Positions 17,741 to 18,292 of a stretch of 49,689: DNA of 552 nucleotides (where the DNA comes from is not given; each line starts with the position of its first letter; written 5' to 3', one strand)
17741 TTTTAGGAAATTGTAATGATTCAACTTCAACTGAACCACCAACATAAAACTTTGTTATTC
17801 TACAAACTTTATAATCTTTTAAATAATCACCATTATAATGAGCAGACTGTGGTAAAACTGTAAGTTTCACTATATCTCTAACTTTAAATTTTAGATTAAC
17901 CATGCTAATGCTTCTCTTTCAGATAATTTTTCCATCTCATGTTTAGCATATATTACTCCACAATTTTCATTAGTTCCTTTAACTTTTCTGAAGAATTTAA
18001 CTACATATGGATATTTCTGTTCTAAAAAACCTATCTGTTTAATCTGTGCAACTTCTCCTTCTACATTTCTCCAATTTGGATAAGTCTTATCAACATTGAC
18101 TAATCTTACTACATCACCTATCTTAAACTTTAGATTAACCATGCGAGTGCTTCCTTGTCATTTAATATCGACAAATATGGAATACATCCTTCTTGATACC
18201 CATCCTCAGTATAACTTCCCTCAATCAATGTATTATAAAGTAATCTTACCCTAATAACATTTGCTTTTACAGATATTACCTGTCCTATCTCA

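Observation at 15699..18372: Fixed 13-nt stop/start overlap: the tail Trp codon supplies the next gene's ATG in a tandem array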

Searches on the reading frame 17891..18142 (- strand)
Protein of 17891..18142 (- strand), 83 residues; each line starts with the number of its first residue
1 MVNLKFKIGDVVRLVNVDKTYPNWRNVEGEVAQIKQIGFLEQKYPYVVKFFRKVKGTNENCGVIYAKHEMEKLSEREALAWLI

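Call 8: search_protein_families(library=pfam, proteins=[window:17891-18142:-], max_evalue=0.1)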
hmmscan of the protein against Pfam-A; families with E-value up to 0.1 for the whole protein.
window:17891-18142:- (83 aa): 1 family
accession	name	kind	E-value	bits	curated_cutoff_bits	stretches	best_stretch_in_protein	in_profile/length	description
PF02427.23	PSI_PsaE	-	0.02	15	27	1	22-72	14-59/60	Photosystem I reaction centre subunit IV / PsaE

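Call 9: search_protein_families(library=phrogs, proteins=[window:17891-18142:-], max_evalue=0.1)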
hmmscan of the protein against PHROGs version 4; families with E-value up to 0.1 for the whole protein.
window:17891-18142:- (83 aa): 2 families
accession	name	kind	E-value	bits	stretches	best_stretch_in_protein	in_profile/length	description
phrog_5785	-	unknown function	0.034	14.7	1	5-46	5-46/80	-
phrog_22674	-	unknown function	0.074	14.3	1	4-39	1-35/75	-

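Call 11: find_homologous_proteins(query=A1, max_evalue=0.001)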
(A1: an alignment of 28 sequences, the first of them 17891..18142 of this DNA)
Query A1 (28 sequences) (83 aa, profile of the alignment): 4 proteins with E <= 0.001 among 432 candidates.
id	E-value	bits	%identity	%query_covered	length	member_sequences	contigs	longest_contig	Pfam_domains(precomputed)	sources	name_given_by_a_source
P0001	8.0e-11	61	38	34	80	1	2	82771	-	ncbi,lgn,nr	ncbi:MAG: hypothetical protein IMZ52_02785 [Actinobacteria bacterium]|nr:hypothetical protein [Actin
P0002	8.2e-11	61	100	100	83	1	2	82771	-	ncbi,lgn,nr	ncbi:MAG: hypothetical protein IMZ52_02815 [Actinobacteria bacterium]|nr:hypothetical protein [Actin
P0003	1.2e-9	57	-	-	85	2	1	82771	-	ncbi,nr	ncbi:MAG: hypothetical protein IMZ59_04745 [Actinobacteria bacterium]|nr:hypothetical protein [Actin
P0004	4.4e-8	52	-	-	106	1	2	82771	-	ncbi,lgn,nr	ncbi:MAG: hypothetical protein IMZ52_02325 [Actinobacteria bacterium]|nr:hypothetical protein [Actin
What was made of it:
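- Tried and rejected: find_homologous_proteins with the window alignment returned only this contig's own proteins (call 11).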

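Call 20: search_protein_representatives(alignment_id=A1)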
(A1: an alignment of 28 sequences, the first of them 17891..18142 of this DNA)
Query: 28 sequences, 87 profile positions. Proteins with E-value up to 0.001 (for the whole library): 42; up to 1e-10: 4; up to 1e-30: 0. The best 42 are listed.
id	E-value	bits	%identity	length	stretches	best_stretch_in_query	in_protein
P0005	3.0e-15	73.1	-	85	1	1-87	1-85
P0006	1.1e-14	71.2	-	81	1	4-87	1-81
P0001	2.5e-11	60.5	-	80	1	4-87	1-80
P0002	2.6e-11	60.5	-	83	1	1-87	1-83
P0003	3.9e-10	56.7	-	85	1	10-87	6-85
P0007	5.9e-10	56.1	-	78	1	1-87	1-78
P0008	1.2e-09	55.1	-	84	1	4-87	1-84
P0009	2.1e-09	54.4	-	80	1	12-87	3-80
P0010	7.4e-09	52.6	-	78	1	1-87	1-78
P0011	9.9e-09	52.2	-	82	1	4-87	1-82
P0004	1.4e-08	51.7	-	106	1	4-87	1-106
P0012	2.5e-08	50.9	-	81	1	4-87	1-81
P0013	7.4e-08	49.4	-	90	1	4-87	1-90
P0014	2.1e-07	47.9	-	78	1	4-87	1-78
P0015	2.3e-07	47.9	-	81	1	4-87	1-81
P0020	2.8e-06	44.4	-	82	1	4-87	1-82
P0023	4.6e-06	43.6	-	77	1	4-87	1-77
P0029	4.2e-05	40.6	-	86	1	1-85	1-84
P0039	4.4e-04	37.3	-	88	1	4-87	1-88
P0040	7.3e-04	36.6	-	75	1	1-87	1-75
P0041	7.8e-04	36.5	-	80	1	1-87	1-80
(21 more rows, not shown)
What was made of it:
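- Tried and rejected: Relatives came from the exhaustive representative search (call 20).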

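Call 27: find_encoding_contigs(protein=P0023, flank=10000, max_places=4)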
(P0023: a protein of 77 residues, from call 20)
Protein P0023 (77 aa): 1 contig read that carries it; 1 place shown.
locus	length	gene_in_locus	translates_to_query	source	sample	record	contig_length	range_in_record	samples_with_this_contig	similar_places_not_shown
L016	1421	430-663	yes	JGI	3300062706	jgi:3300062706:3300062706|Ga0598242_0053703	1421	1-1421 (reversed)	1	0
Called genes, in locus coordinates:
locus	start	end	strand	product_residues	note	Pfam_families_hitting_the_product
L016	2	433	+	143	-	?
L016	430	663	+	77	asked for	-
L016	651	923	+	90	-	-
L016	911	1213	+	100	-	-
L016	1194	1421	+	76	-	?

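Call 28: find_encoding_contigs(protein=P0015, flank=10000, max_places=4)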
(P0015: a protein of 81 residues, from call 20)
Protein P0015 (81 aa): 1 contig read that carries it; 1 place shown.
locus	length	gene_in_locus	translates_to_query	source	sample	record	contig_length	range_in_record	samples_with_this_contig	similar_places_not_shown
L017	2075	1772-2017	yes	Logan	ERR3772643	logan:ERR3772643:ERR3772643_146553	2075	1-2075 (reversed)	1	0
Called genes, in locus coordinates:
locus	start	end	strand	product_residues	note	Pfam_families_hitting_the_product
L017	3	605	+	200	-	?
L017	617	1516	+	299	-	PF12773:DZR (faint)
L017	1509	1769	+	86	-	-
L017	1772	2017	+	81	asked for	-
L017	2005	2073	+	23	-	?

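Call 29: find_encoding_contigs(protein=P0008, flank=10000, max_places=4)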
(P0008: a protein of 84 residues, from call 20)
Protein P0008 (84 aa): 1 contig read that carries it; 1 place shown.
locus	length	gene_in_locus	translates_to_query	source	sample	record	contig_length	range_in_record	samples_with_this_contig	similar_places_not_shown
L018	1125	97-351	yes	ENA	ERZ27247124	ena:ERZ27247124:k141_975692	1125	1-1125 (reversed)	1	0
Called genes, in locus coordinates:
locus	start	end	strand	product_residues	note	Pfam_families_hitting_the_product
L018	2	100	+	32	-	?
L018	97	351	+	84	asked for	-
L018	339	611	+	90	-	-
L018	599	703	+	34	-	-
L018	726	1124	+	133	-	?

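Call 30: find_encoding_contigs(protein=P0029, flank=10000, max_places=4)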
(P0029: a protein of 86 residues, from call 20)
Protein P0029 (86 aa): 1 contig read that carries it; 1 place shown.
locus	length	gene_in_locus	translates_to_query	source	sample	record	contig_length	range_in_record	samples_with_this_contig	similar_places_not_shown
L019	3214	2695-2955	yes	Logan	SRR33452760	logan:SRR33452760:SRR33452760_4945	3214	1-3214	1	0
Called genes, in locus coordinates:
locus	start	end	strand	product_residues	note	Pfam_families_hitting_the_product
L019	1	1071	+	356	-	?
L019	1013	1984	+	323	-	PF12773:DZR (faint)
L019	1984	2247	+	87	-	-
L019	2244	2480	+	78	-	-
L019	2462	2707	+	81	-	-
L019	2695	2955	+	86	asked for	-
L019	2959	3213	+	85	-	?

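Call 31: find_encoding_contigs(protein=P0003, flank=10000, max_places=3)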
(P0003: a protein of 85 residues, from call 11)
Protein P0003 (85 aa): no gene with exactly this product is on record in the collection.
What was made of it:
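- Tried and rejected: The look-up of P0003 failed (call 31).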

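Call 32: find_encoding_contigs(protein=P0040, flank=10000, max_places=3)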
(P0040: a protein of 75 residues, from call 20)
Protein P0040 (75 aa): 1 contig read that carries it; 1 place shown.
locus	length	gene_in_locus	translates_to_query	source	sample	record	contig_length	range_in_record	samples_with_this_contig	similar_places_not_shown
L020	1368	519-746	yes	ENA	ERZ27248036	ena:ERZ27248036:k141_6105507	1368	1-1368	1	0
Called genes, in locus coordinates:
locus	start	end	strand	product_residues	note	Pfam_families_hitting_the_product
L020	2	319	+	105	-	?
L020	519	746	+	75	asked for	-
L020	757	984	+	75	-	-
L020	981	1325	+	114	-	-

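Call 33: find_encoding_contigs(protein=P0020, flank=10000, max_places=3)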
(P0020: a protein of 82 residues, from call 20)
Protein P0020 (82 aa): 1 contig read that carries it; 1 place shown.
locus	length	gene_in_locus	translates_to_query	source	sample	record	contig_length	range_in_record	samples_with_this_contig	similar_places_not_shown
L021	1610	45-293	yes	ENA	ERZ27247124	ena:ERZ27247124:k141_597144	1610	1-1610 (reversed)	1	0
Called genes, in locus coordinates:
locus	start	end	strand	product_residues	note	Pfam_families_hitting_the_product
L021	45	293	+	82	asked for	-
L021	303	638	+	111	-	-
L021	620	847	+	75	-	-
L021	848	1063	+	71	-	-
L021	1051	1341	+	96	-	-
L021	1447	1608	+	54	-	?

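Call 40: predict_structure(alignment_id=A2)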
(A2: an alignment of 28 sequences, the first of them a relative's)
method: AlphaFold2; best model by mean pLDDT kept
length: 77 residues; sequences in the alignment: 28
mean_pLDDT: 88.8   pTM: 0.77
mean pLDDT of the five models: 88.8, 87.9, 87.3, 87.1, 85.5
residues with pLDDT >= 90: 49; 70-90: 23; 50-70: 5; < 50: 0
segments of 3 or more residues with pLDDT < 50: none
pLDDT, mean of each block of 10 residues (from residue 1): 92 85 94 84 90 78 95 93
secondary structure, 60 per line:
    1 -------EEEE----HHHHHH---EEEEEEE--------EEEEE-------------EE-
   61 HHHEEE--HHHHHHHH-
elements in order: E8-11 H16-21 E25-31 E40-44 E64-66 H69-76
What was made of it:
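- On SH3-like small beta-barrel fold: The model has pLDDT 88.8 (call 40).
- It shows a beta-barrel plus a helix at residues 69-76, with pLDDT 93-95 in the tail (call 40).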

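Call 44: fold_search(model_id=the predicted structure, library=pdb)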
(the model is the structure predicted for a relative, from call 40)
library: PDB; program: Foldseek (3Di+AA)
matches with E <= 10: 524; with E <= 0.001: 0
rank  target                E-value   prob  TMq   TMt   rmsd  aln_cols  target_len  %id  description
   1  2heq_MODEL_1_A        1.6e-02  1.00  0.62  0.57   2.9        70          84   20  NMR Structure of Bacillus subtilis protein YorP, Northeast Structural Genomics Target SR399. (released 2006-08-15)
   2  9l8y                  1.8e-02  1.00  0.58  0.32   2.7        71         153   22  Crystal structure of HERC2 (released 2025-11-05)
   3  9l93_A                3.6e-02  1.00  0.59  0.32   2.7        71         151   22  Crystal structure of NCOA4 in complex with HERC2 (released 2025-11-05)
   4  6k61_E                4.1e-02  1.00  0.64  0.78   2.9        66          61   14  Cryo-EM structure of the tetrameric photosystem I from a heterocyst-forming cyanobacterium Anabaena sp. PCC7120 (released 2019-10-09)
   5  9e0j_E                4.4e-02  1.00  0.62  0.75   3.0        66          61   18  Structure and evolution of Photosystem I in the early-branching cyanobacterium Anthocerotibacter panamensis (released 2025-05-07)
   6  7f4v_aE               4.7e-02  1.00  0.61  0.73   3.3        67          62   13  Cryo-EM structure of a primordial cyanobacterial photosystem I (released 2022-04-06)
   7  8jw0_e                5.0e-02  1.00  0.64  0.66   3.0        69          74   19  PSI-AcpPCI supercomplex from Amphidinium carterae (released 2024-02-28)
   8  7xn7_W                5.0e-02  0.99  0.58  0.10   3.4        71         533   17  RNA polymerase II elongation complex containing Spt4/5, Elf1, Spt6, Spn1 and Paf1C (released 2022-09-07)
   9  1dj7_B                5.4e-02  0.99  0.58  0.60   3.6        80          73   19  CRYSTAL STRUCTURE OF FERREDOXIN THIOREDOXIN REDUCTASE (released 2000-02-14)
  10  4kt0_E                6.5e-02  0.99  0.57  0.64   5.5        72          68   17  Crystal structure of a virus like photosystem I from the cyanobacterium Synechocystis PCC 6803 (released 2014-02-05)
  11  6pnj_E                6.9e-02  0.99  0.62  0.75   3.1        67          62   15  Structure of Photosystem I Acclimated to Far-red Light (released 2020-02-12)
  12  9grx_e                7.9e-02  0.99  0.60  0.67   3.1        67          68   13  NDH-PSI-LHCI supercomplex from S. oleracea (released 2025-02-12)
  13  8xls_E                8.4e-02  0.99  0.61  0.75   3.2        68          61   16  PSI-FCPI of the diatom Thalassiosira pseudonana CCMP1335 (released 2024-10-30)
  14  1gxi_MODEL_1_E        9.0e-02  0.92  0.54  0.56   4.5        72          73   15  PsaE Subunit of the Photosystem I of the Cyanobacterium Synechocystis sp. PCC 6803 (released 2003-04-04)
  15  6kmw_aE               9.6e-02  0.99  0.60  0.73   3.5        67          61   16  Structure of PSI from H. hongdechloris grown under white light condition (released 2020-01-15)
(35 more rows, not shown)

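Call 45: fold_search(model_id=the predicted structure, library=viral)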
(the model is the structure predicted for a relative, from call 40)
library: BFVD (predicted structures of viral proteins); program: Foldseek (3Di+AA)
matches with E <= 10: 831; with E <= 0.001: 2
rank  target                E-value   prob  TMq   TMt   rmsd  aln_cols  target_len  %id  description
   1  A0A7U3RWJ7            1.2e-04  1.00  0.74  0.32   2.2        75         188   24  PsaE-like protein [Bacillus phage Kirov]
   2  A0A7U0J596            9.3e-04  1.00  0.64  0.68   4.5        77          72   21  (no name in the UniProt tables at hand)
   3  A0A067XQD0            1.8e-03  1.00  0.68  0.74   3.0        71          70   20  (no name in the UniProt tables at hand)
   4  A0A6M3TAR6            1.9e-03  1.00  0.61  0.69   3.1        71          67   14  Uncharacterized protein [Streptomyces phage Bmoc]
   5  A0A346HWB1            2.0e-03  1.00  0.68  0.58   3.2        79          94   20  (no name in the UniProt tables at hand)
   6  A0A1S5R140            4.6e-03  1.00  0.65  0.27   3.2        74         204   32  Uncharacterized protein [Pseudomonas phage phiPMW]
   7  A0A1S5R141            4.6e-03  1.00  0.59  0.49   4.7        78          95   26  Uncharacterized protein [Pseudomonas phage phiPMW]
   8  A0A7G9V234            5.0e-03  1.00  0.64  0.71   2.8        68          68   25  Uncharacterized protein [Pseudomonas phage phiPsa315]
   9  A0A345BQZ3            5.0e-03  1.00  0.62  0.59   6.7        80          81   24  (no name in the UniProt tables at hand)
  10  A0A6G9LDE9            5.3e-03  1.00  0.63  0.75   2.8        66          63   24  (no name in the UniProt tables at hand)
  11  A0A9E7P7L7            5.6e-03  1.00  0.62  0.38   2.9        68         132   20  (no name in the UniProt tables at hand)
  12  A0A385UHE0            6.4e-03  1.00  0.62  0.68   3.3        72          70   17  Uncharacterized protein [Streptomyces phage Yaboi]
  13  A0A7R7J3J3            7.3e-03  1.00  0.60  0.52   4.5        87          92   22  (no name in the UniProt tables at hand)
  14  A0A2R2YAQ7            7.8e-03  1.00  0.65  0.69   3.4        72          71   19  Uncharacterized protein [Pseudomonas phage PPSC2]
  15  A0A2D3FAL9            7.8e-03  1.00  0.53  0.49   6.8        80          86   12  Uncharacterized protein [Salinibacter phage SRUTV-1]
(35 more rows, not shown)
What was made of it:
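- On SH3-like small beta-barrel fold: TMq is 0.58-0.74 to YorP, PsaE, Spt5-KOW and the phage PsaE-like protein (calls 44, 45).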

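Call 48: find_encoding_contigs(protein=P0041, flank=10000, max_places=4)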
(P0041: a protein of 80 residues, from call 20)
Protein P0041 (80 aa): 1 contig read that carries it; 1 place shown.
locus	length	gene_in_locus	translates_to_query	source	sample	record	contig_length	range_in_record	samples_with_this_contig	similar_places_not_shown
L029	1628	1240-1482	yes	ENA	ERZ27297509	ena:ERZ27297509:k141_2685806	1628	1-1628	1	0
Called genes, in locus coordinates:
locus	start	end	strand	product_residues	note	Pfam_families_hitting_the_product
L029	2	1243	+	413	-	?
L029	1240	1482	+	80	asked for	-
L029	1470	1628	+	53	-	?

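Call 49: find_encoding_contigs(protein=P0039, flank=10000, max_places=4)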
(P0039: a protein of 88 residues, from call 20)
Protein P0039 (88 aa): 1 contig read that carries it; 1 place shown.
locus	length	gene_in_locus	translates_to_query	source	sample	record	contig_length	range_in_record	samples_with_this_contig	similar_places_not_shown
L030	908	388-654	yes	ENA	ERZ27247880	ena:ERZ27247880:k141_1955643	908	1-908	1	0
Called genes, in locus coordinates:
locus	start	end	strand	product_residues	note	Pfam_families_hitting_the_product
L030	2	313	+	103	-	?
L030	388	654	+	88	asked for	-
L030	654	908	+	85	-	?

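Call 62: search_solved_structures(query=A2, max_evalue=10)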
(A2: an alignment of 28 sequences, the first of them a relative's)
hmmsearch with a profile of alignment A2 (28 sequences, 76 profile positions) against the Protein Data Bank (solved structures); distinct sequences matched with E-value up to 10: 41.
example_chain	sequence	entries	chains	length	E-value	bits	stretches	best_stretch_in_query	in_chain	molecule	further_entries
6qph_E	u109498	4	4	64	0.00086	22.8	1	8-66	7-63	PsaE | Photosystem I reaction center subunit IV, PsaE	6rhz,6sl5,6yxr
2a7y_A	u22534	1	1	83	0.0043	20.6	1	3-58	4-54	Hypothetical protein Rv2302/MT2359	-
6xu6_CT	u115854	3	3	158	0.0068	19.9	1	3-73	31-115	RE62581p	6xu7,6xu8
4v6w_CT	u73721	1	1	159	0.0069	19.9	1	3-73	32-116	60S ribosomal protein L21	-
9se6_E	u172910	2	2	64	0.02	18.4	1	8-63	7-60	Photosystem I reaction center subunit IV, chloroplastic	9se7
7bgi_E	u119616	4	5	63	0.021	18.4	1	8-62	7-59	Photosystem I reaction center subunit IV, chloroplastic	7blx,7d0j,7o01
6kif_E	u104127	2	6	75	0.024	18.2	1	8-66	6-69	Photosystem I reaction center subunit IV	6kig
9l8y_A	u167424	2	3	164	0.026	18.1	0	5-36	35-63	E3 ubiquitin-protein ligase HERC2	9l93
9mgz_E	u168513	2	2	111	0.026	18.1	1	8-62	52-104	Photosystem I reaction center subunit IV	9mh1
6jo5_E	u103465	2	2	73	0.027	18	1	8-62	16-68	Photosystem I reaction center subunit IV, chloroplastic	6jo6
9mgw_E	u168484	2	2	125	0.034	17.7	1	8-62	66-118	PSAE1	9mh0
7dz7_E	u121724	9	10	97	0.034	17.7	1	8-62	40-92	Photosystem I reaction center subunit IV, chloroplastic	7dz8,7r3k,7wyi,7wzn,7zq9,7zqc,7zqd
9vjs_E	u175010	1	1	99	0.041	17.5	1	8-64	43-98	PsaE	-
8fmw_AW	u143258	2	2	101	0.073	16.6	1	1-42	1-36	50S ribosomal protein L24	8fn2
7jil_U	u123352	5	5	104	0.075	16.6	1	2-35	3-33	50S ribosomal protein L24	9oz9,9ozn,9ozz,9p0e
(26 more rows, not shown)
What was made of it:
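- Closest known: SH3-like small beta-barrel proteins of phages and prophages: Bacillus subtilis SPbeta YorP. Same: The predicted fold matches: Foldseek against YorP gives E 0.016 and TMq 0.62; against the Kirov protein E 1.2e-4 and TMq 0.74; the sequence profile against PsaE gives 8.6e-4 (calls 44, 45, 62).
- The nearest folds are YorP, PsaE, KOW and a phage 'PsaE-like' protein (calls 44, 45, 62).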
